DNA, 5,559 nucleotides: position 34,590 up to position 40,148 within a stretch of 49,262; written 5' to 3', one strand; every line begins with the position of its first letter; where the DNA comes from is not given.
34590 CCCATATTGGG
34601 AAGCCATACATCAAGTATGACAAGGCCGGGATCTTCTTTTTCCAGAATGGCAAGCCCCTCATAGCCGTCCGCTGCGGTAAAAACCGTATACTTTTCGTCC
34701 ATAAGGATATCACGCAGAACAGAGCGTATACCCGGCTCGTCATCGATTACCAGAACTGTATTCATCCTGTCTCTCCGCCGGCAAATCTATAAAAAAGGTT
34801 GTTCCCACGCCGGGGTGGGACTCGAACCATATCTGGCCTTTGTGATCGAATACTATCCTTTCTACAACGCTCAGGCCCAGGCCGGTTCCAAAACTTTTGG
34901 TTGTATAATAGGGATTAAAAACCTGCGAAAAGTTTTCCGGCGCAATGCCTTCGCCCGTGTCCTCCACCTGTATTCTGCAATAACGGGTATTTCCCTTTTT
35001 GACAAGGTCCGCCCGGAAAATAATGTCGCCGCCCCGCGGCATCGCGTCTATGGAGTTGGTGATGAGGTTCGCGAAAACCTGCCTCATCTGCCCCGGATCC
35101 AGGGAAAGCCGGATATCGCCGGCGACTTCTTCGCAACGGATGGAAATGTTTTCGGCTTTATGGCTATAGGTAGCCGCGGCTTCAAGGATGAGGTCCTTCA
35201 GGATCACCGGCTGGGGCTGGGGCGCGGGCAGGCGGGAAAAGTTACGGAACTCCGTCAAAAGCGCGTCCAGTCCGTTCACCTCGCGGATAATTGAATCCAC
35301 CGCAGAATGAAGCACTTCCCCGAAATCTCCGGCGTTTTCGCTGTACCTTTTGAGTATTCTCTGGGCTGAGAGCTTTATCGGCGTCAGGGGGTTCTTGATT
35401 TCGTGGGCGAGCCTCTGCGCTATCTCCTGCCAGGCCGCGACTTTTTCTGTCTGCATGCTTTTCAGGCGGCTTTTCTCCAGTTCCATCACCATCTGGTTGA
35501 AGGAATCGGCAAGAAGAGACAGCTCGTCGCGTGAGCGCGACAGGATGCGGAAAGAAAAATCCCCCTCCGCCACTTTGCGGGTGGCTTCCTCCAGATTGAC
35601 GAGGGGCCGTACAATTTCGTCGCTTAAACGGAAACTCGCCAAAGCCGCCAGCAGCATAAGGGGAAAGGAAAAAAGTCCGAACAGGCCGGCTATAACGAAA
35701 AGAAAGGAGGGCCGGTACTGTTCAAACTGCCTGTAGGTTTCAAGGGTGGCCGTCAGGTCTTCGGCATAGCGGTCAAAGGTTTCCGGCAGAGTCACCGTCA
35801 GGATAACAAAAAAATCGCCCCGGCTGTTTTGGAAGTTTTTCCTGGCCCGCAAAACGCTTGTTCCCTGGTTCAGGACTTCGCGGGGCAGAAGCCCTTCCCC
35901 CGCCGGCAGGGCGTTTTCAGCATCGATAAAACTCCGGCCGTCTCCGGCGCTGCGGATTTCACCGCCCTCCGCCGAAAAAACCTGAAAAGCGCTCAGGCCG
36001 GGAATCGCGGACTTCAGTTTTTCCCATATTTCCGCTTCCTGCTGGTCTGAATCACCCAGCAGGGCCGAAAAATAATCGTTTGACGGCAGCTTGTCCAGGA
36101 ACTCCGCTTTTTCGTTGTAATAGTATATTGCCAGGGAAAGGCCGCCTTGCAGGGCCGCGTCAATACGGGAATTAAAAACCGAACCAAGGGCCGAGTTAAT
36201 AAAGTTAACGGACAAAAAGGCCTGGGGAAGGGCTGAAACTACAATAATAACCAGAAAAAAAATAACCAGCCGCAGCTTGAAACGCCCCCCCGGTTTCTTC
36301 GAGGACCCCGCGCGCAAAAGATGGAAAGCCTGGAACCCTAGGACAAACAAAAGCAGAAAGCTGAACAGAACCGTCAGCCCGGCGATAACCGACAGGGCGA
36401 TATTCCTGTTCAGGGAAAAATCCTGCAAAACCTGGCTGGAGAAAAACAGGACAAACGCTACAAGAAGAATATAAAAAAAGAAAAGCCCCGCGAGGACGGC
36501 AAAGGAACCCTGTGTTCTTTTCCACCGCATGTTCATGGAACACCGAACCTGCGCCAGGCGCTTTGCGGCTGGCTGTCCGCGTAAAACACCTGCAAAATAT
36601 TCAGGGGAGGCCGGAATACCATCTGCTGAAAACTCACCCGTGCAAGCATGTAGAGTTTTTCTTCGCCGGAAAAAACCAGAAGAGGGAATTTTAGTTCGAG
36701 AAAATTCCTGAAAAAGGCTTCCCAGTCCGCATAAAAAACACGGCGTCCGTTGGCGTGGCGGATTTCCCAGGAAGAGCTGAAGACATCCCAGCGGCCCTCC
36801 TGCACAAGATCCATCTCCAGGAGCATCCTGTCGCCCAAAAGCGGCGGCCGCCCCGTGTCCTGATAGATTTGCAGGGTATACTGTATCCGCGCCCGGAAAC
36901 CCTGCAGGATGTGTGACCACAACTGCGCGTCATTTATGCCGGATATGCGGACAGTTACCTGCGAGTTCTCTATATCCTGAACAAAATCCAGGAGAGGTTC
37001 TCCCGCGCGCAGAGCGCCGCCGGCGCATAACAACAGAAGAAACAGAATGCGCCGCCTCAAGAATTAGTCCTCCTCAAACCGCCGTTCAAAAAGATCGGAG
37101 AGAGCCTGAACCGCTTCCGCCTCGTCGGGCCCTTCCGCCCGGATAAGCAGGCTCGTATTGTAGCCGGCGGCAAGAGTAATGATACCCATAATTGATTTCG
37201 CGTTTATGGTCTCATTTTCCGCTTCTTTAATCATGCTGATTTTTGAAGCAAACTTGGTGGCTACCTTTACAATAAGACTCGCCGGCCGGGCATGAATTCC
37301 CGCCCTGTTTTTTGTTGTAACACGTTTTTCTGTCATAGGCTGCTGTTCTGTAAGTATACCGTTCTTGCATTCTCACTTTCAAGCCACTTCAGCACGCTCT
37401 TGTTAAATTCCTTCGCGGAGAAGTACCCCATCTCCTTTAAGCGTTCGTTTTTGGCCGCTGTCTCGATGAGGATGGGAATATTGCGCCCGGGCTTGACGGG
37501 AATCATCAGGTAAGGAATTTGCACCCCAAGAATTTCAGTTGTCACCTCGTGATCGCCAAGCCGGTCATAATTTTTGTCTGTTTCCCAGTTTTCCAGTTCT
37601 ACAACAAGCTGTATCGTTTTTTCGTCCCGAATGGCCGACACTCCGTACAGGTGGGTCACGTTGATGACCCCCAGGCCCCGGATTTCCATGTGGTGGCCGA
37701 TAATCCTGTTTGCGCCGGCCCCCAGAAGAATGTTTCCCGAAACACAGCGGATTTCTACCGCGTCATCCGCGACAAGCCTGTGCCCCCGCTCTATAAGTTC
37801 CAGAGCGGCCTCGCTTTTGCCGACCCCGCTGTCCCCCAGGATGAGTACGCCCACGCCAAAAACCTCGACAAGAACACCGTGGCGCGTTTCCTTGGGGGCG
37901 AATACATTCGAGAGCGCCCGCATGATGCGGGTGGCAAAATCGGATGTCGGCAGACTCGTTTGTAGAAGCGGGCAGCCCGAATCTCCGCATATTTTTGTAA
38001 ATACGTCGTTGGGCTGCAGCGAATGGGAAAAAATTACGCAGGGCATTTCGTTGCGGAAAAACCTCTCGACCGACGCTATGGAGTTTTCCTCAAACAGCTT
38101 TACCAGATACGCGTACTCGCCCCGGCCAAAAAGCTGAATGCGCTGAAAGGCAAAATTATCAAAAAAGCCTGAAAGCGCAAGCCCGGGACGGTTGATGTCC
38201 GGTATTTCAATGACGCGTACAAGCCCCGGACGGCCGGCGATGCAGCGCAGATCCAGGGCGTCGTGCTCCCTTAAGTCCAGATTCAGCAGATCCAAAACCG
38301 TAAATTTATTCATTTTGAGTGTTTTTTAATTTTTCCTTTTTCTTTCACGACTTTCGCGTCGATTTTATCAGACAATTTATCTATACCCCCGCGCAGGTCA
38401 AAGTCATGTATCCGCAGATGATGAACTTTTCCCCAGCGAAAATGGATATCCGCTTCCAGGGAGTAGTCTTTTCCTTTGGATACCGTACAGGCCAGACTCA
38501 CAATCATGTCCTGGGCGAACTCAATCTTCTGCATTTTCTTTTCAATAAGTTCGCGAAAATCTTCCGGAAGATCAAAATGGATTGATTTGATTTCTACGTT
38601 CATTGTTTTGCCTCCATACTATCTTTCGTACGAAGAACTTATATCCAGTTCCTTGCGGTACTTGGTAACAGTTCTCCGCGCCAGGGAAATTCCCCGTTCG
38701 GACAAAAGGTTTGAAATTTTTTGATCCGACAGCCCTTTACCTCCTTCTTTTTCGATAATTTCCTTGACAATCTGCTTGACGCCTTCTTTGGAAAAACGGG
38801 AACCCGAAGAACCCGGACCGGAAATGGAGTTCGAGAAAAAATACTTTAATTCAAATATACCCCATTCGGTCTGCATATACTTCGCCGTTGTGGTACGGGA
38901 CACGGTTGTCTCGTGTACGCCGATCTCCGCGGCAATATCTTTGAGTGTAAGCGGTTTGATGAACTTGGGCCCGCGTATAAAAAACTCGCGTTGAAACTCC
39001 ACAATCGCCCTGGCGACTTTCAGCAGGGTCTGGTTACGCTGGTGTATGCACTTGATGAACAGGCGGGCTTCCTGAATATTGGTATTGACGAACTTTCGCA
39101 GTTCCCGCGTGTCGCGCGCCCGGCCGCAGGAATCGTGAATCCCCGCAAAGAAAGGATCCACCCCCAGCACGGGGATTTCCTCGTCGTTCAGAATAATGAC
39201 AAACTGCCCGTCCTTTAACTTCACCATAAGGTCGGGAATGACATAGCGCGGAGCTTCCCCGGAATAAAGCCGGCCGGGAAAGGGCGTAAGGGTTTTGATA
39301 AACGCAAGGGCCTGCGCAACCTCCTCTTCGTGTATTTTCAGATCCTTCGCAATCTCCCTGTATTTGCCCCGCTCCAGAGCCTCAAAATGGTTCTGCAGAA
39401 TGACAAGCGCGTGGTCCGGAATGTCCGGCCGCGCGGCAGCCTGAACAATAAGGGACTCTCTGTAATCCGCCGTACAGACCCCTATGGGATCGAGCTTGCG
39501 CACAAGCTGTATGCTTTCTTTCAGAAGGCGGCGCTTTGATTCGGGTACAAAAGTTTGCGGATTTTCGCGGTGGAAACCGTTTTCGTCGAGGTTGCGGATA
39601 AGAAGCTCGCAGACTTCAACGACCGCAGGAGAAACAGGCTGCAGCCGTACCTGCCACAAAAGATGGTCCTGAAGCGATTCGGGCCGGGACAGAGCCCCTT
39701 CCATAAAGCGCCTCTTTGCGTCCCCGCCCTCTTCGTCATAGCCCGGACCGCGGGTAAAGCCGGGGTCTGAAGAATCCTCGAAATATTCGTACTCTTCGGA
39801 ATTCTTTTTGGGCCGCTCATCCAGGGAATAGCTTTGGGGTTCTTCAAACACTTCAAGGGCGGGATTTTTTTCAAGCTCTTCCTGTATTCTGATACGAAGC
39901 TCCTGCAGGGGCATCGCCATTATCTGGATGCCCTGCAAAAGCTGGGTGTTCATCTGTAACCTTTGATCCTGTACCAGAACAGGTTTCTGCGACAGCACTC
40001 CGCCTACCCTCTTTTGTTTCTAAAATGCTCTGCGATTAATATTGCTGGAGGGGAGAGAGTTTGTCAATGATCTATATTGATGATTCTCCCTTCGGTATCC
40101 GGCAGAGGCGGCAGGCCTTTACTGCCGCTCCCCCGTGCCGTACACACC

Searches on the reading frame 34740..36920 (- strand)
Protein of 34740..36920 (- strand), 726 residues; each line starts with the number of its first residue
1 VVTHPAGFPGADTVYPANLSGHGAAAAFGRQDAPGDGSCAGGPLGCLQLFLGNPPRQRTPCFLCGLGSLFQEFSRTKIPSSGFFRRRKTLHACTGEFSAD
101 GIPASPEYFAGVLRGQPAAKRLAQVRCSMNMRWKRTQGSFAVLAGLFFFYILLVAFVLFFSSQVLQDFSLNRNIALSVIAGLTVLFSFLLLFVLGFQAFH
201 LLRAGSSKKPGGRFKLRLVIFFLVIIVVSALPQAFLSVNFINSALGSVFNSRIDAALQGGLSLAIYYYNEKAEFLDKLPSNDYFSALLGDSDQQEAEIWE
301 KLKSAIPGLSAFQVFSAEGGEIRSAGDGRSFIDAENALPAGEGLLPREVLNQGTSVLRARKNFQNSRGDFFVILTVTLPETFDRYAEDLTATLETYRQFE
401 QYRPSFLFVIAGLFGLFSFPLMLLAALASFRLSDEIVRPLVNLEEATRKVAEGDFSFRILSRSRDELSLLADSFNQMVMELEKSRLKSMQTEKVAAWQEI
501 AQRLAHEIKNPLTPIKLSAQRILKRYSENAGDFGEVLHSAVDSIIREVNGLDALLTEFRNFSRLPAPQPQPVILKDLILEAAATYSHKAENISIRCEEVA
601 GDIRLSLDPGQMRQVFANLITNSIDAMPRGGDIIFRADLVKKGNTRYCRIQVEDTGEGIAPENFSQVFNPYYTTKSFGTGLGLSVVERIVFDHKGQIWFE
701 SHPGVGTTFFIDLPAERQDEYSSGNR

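Call 51: search_protein_families(library=pfam, max_evalue=0.00001, proteins=[window:34740-36920:-])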
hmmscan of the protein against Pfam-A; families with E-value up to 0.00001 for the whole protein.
window:34740-36920:- (726 aa): 3 families
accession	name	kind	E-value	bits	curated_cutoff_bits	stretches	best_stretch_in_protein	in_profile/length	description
PF02518.31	HATPase_c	-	4.2e-26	92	26.4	1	608-716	2-110/111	Histidine kinase-, DNA gyrase B-, and HSP90-like ATPase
PF00672.30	HAMP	-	2.9e-13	50.4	25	1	435-482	5-52/53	HAMP domain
PF00512.31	HisKA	-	4e-09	36.8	26.9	1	498-565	3-64/66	His Kinase A (phospho-acceptor) domain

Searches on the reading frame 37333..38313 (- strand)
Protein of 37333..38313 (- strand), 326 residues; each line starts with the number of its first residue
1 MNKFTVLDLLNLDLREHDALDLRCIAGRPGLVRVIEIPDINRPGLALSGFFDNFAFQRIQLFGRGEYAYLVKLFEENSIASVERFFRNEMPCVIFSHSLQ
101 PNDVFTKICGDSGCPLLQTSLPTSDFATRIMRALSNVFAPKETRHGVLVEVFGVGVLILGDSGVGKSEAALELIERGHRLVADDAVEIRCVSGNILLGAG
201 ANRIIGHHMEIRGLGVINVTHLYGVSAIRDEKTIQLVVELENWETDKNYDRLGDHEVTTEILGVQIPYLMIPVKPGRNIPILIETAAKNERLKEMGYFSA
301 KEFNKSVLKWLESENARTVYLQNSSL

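Call 51: search_protein_families(library=pfam, max_evalue=0.00001, proteins=[window:37333-38313:-])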
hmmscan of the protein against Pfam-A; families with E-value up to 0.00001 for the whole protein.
window:37333-38313:- (326 aa): 2 families
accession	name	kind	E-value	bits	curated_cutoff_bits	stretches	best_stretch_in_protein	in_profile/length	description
PF07475.17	Hpr_kinase_C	-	3.7e-69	232.1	33.3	1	138-305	3-169/171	HPr Serine kinase C-terminal domain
PF02603.21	Hpr_kinase_N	-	2.9e-33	115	24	1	19-134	9-125/125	HPr Serine kinase N terminus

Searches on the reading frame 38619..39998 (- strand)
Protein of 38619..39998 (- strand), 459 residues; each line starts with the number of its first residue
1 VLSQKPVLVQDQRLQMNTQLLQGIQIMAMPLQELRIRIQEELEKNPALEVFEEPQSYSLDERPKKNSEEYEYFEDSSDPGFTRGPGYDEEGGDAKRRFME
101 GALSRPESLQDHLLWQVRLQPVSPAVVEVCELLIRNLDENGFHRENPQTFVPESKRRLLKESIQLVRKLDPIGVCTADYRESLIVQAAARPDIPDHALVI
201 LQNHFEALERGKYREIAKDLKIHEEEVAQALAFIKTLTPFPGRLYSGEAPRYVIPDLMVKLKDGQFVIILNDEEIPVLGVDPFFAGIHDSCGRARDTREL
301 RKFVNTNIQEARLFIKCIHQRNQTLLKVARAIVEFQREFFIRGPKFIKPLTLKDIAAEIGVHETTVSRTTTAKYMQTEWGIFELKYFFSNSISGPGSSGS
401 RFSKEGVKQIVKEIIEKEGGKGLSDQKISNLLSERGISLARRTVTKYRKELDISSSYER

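Call 51: search_protein_families(library=pfam, max_evalue=0.00001, proteins=[window:38619-39998:-])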
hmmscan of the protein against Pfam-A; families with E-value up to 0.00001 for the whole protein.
window:38619-39998:- (459 aa): 3 families
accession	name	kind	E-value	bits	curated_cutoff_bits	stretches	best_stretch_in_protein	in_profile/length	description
PF04552.19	Sigma54_DBD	-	7.6e-55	185.5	22.8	1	302-459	2-158/160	Sigma-54, DNA binding domain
PF04963.19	Sigma54_CBD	-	6.7e-48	163.3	22.9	1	100-282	3-183/185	Sigma-54 factor, core binding domain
PF00309.25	Sigma54_AID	-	3.8e-10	39.9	23.8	1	9-50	5-46/46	Sigma-54 factor, Activator interacting domain (AID)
